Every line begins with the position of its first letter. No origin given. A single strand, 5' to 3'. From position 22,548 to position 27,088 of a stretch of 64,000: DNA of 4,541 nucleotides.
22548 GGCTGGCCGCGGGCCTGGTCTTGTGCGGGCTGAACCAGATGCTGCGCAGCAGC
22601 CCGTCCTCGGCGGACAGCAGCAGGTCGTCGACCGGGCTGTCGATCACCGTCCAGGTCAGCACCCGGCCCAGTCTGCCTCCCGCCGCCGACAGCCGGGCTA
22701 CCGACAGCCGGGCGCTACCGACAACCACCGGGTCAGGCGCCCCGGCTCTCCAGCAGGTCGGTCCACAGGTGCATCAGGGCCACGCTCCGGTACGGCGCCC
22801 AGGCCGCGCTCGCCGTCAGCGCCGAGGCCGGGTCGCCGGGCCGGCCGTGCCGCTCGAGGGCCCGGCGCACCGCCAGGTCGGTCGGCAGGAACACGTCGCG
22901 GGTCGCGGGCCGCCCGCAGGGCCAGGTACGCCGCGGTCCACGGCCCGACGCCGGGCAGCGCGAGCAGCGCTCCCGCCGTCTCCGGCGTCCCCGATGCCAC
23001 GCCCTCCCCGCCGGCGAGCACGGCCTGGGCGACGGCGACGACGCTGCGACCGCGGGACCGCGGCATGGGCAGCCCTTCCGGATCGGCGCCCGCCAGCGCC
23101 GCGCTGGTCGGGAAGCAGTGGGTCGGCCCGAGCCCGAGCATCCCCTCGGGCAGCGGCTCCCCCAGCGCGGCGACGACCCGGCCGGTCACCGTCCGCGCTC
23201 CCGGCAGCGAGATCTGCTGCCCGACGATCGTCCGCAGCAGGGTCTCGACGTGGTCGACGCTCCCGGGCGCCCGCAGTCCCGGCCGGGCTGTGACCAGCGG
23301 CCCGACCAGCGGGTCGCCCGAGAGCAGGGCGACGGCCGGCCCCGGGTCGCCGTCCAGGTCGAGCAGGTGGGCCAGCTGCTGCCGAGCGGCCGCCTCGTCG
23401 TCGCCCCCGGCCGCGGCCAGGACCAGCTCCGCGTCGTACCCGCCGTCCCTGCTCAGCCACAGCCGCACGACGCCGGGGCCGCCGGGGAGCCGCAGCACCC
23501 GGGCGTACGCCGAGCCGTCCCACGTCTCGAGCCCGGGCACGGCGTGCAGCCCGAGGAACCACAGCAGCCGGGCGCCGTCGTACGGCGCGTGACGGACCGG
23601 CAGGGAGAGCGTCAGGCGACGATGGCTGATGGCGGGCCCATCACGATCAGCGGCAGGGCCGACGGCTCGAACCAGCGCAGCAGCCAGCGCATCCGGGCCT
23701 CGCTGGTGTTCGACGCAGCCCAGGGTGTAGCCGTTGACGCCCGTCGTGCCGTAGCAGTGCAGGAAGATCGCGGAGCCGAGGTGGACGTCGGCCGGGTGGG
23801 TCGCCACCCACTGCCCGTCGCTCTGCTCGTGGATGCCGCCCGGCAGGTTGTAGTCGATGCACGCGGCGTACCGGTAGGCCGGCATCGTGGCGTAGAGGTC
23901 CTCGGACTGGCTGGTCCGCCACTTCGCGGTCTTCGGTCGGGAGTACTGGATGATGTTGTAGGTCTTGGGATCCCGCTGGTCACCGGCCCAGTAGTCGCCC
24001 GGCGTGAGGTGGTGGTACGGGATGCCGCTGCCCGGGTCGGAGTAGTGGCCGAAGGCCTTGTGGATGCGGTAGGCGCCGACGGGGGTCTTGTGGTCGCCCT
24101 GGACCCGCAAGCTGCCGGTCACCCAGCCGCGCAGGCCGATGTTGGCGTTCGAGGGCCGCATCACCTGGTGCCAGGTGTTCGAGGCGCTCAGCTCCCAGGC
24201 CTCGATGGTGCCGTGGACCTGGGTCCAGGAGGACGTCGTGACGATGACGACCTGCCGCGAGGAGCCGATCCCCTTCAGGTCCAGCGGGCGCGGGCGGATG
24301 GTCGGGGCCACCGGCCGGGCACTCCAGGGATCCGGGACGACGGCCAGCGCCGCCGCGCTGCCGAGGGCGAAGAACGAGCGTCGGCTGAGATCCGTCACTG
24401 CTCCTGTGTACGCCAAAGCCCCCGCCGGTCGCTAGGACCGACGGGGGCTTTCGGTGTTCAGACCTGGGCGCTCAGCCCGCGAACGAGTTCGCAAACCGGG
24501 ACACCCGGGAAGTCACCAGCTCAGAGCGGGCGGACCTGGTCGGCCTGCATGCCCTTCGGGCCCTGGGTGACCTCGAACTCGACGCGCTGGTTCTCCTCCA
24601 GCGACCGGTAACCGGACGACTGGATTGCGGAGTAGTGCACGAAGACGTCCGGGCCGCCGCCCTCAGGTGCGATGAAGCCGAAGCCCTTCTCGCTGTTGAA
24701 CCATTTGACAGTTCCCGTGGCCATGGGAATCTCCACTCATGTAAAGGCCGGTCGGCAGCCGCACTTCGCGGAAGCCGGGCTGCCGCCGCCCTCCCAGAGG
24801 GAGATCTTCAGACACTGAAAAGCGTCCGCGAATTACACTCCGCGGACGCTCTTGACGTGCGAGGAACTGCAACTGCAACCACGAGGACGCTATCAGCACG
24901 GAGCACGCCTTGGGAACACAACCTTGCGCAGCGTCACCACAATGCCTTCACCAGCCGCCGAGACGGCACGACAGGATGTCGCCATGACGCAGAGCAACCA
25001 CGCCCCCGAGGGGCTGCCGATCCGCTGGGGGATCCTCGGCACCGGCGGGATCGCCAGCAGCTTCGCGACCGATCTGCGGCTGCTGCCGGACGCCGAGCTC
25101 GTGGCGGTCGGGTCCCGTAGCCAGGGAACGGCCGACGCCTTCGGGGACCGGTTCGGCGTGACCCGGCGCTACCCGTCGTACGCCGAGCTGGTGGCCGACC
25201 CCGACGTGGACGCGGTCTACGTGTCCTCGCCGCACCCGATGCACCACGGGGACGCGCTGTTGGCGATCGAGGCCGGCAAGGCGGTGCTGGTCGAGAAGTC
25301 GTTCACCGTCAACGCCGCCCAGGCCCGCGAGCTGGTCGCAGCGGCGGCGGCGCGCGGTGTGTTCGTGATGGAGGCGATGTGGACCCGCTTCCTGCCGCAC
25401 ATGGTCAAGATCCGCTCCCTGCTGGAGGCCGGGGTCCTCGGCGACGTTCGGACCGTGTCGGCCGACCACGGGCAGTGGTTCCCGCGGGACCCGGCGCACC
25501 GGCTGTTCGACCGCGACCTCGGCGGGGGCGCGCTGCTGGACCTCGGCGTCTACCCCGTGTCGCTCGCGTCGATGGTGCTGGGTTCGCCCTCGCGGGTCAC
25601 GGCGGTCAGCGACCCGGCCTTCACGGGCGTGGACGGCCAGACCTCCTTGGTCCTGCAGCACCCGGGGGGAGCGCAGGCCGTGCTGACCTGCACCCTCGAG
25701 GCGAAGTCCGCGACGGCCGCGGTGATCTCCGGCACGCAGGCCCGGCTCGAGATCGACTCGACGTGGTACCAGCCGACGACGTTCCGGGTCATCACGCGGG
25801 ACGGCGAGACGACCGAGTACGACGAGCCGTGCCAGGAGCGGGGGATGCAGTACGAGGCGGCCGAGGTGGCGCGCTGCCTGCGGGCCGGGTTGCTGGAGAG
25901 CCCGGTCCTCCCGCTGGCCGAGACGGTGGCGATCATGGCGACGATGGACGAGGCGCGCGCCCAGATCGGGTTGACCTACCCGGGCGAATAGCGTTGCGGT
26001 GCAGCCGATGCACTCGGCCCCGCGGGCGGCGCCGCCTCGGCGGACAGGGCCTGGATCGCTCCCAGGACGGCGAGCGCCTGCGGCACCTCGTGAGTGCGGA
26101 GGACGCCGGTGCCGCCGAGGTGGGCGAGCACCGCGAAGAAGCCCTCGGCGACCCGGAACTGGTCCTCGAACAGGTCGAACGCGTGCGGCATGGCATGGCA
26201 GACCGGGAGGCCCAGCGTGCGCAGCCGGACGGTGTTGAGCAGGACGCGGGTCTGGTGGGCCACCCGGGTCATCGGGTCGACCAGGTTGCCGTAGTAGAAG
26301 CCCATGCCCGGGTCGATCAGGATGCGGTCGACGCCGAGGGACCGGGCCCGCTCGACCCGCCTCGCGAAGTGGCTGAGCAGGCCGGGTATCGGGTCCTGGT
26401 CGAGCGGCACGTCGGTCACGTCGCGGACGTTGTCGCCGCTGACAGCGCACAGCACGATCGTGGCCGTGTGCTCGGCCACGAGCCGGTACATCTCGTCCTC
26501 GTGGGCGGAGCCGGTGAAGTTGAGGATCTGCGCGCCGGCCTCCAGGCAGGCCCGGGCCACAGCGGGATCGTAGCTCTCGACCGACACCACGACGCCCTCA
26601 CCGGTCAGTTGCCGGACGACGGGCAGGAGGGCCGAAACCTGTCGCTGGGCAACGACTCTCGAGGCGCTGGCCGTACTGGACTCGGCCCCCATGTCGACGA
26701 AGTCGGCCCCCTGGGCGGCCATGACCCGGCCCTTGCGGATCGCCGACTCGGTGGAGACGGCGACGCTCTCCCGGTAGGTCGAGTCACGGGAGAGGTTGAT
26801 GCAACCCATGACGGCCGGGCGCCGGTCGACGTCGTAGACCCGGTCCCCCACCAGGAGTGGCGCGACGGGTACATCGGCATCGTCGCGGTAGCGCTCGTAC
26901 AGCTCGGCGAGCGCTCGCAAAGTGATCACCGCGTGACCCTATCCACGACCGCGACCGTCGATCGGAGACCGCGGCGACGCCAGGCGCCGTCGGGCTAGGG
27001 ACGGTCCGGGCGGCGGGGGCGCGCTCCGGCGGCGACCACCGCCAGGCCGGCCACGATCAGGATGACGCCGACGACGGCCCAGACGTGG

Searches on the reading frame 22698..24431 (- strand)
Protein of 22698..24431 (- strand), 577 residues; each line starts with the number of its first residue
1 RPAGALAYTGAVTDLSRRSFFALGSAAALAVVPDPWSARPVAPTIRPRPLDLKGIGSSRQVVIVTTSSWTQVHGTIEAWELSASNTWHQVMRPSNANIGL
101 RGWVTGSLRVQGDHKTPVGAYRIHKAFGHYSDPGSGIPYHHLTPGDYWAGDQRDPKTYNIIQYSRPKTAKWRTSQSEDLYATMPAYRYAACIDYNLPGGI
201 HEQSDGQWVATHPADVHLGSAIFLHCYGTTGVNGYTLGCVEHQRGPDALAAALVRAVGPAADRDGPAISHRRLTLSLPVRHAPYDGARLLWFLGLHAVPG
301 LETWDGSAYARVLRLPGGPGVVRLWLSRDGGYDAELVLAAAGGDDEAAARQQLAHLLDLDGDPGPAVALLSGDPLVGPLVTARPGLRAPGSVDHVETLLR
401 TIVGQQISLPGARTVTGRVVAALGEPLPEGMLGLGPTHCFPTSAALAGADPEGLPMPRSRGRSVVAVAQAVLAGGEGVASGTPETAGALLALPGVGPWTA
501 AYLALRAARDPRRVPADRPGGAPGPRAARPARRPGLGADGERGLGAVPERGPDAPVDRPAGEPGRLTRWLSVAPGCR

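Call 57: search_protein_families(library=pfam, proteins=[window:22698-24431:-], max_evalue=0.00001)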
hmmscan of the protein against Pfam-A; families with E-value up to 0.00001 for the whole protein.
window:22698-24431:- (577 aa): 2 families
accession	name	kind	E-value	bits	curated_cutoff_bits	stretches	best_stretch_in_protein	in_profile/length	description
PF06029.17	AlkA_N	-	4.8e-20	72.4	26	1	274-393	1-118/118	AlkA N-terminal domain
PF03734.19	YkuD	-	4.5e-06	27.8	23.4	1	104-247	29-130/146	L,D-transpeptidase catalytic domain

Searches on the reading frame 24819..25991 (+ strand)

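Call 57: search_protein_families(library=pfam, proteins=[window:24819-25991:+], max_evalue=0.00001)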
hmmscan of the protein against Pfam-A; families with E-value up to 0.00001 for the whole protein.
window:24819-25991:+ (390 aa): 3 families
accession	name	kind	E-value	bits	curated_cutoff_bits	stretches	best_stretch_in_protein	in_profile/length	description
PF22725.1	GFO_IDH_MocA_C3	-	3.3e-24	85.7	27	1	196-310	2-123/124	GFO/IDH/MocA C-terminal domain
PF01408.29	GFO_IDH_MocA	-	4.5e-22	79.4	24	1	68-185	1-118/120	Oxidoreductase family, NAD-binding Rossmann fold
PF02894.22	GFO_IDH_MocA_C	-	5.5e-06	26.8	22.9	1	199-333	1-150/218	Oxidoreductase family, C-terminal alpha/beta domain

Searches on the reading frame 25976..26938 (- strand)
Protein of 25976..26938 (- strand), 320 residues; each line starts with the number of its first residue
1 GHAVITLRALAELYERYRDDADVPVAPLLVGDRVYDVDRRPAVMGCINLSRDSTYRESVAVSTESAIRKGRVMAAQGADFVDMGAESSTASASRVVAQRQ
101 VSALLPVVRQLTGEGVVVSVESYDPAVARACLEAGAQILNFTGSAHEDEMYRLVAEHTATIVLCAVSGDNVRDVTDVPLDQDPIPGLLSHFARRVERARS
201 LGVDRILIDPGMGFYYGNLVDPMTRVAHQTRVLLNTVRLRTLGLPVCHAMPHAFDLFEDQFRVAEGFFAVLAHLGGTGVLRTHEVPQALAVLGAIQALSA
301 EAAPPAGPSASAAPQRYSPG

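Call 57: search_protein_families(library=pfam, proteins=[window:25976-26938:-], max_evalue=0.00001)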
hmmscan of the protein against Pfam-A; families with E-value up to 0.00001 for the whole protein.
window:25976-26938:- (320 aa): 1 family
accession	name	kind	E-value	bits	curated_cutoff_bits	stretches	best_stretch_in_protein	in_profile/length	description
PF00809.28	Pterin_bind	-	1.1e-32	114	25.5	1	44-283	1-244/244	Pterin binding enzyme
